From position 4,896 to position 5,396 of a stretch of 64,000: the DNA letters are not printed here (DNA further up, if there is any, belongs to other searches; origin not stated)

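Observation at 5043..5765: Paired dockerin-type repeats on several unrelated secreted proteins, with a candidate cohesin-like partner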

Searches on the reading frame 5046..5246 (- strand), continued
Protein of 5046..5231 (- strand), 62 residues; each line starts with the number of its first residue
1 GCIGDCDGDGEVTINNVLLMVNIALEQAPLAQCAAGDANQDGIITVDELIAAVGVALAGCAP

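Call 56: fold_search(model_id=the predicted structure, library=pdb)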
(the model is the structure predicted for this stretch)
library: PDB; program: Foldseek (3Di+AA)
matches with E <= 10: 71; with E <= 0.001: 0
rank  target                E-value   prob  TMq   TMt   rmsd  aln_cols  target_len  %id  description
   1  4uyp_B                3.6e-02  1.00  0.61  0.57   3.0        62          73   21  High resolution structure of the third cohesin ScaC in complex with the ScaB dockerin with a mutation in the N-termina (released 2015-04-15)
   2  8x3a_MODEL_1_A        5.0e-02  1.00  0.66  0.33   2.3        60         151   25  Solution NMR structure of cellulosomal double-dockerin module of Clo1313_0689 from Clostridium thermocellum (released 2024-04-03)
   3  4fl4_A                6.8e-02  0.99  0.58  0.57   3.4        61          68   20  Scaffoldin conformation and dynamics revealed by a ternary complex from the Clostridium thermocellum cellulosome (released 2012-06-27)
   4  8x39_B                7.7e-02  1.00  0.67  0.36   2.3        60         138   25  Crystal structure of cellulosomal double-dockerin module of Clo1313_0689 from Clostridium thermocellum (released 2024-04-03)
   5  4uyq_B                7.7e-02  0.99  0.60  0.56   3.3        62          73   24  High resolution structure of the third cohesin ScaC in complex with the ScaB dockerin with a mutation in the C-termina (released 2015-04-15)
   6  4fl4_G                7.7e-02  0.99  0.56  0.56   3.4        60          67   20  Scaffoldin conformation and dynamics revealed by a ternary complex from the Clostridium thermocellum cellulosome (released 2012-06-27)
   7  4dh2_D                1.3e-01  0.99  0.60  0.58   3.3        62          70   26  Crystal structure of Coh-OlpC(Cthe_0452)-Doc435(Cthe_0435) complex: A novel type I Cohesin-Dockerin complex from Clost (released 2012-11-28)
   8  2ccl_B                1.5e-01  0.99  0.63  0.67   2.5        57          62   21  THE S45A, T46A MUTANT OF THE TYPE I COHESIN-DOCKERIN COMPLEX FROM THE CELLULOSOME OF CLOSTRIDIUM THERMOCELLUM (released 2007-02-13)
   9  4dh2_B                1.5e-01  0.97  0.57  0.54   3.6        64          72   25  Crystal structure of Coh-OlpC(Cthe_0452)-Doc435(Cthe_0435) complex: A novel type I Cohesin-Dockerin complex from Clost (released 2012-11-28)
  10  2mte_MODEL_1_A        2.0e-01  0.97  0.62  0.61   3.4        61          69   20  Solution structure of Doc48S (released 2014-10-15)
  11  3ul4_B                2.7e-01  0.96  0.61  0.64   3.1        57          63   23  Crystal structure of Coh-OlpA(Cthe_3080)-Doc918(Cthe_0918) complex: A novel type I Cohesin-Dockerin complex from Clost (released 2012-11-28)
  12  8x39_A                2.9e-01  0.98  0.67  0.36   2.3        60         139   25  Crystal structure of cellulosomal double-dockerin module of Clo1313_0689 from Clostridium thermocellum (released 2024-04-03)
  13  6kgc_B                2.9e-01  0.95  0.57  0.64   2.8        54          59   24  Crystal structure of CaDoc0917(R49D)-CaCohA2 complex at pH 5.4 (released 2020-07-08)
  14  2vn5_B                3.1e-01  0.94  0.57  0.67   3.0        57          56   18  The Clostridium cellulolyticum dockerin displays a dual binding mode for its cohesin partner (released 2008-05-20)
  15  4fl4_J                3.1e-01  0.92  0.57  0.58   3.4        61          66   20  Scaffoldin conformation and dynamics revealed by a ternary complex from the Clostridium thermocellum cellulosome (released 2012-06-27)
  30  2ozn_B                2.2e+00  0.57  0.61  0.34   2.4        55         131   22  The Cohesin-Dockerin Complex of NagJ and NagH from Clostridium perfringens (released 2008-05-06)
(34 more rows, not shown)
